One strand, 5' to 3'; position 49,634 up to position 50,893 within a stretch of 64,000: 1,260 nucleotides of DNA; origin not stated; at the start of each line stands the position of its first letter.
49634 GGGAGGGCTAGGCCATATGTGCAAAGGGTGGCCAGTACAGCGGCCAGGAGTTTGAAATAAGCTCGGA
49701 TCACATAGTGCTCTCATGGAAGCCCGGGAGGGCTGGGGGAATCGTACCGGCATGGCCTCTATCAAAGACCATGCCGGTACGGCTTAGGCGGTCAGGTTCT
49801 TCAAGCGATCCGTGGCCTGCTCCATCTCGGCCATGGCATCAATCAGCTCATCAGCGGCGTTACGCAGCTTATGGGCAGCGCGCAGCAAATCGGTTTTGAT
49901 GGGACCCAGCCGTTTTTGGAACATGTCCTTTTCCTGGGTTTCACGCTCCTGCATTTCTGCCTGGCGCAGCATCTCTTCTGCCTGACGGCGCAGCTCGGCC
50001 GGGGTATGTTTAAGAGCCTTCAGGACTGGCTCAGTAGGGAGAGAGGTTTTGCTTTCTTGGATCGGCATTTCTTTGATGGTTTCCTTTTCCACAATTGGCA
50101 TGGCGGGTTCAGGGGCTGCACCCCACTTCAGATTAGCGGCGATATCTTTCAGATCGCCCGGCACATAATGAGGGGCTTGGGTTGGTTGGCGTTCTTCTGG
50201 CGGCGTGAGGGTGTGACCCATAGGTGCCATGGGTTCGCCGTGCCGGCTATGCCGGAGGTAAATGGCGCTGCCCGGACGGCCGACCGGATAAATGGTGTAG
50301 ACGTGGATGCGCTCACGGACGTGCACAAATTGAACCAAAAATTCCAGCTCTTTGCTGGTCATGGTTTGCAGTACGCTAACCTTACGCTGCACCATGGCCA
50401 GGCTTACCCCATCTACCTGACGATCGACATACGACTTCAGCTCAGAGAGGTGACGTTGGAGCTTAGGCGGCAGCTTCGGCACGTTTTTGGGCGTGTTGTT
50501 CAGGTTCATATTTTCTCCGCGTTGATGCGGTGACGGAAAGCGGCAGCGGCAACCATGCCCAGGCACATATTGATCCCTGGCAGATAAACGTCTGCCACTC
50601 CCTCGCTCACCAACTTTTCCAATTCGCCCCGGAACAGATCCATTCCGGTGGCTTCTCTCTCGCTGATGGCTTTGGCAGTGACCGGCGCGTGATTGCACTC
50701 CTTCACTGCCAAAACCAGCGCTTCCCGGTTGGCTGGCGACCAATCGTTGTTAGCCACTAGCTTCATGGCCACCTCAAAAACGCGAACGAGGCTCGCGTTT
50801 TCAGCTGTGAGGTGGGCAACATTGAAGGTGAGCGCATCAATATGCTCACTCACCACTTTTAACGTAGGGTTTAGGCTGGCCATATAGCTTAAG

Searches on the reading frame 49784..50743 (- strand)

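Call 76: search_protein_families(library=phrogs, proteins=[window:49784-50743:-], max_evalue=0.001)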
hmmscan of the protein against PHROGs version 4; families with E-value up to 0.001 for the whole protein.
window:49784-50743:- (319 aa): 2 families
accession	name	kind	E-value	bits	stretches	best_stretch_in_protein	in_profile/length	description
phrog_2539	-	unknown function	4.8e-37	129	2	220-319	130-229/229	-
phrog_2565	-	unknown function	9.4e-15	56.1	1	244-318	125-199/204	-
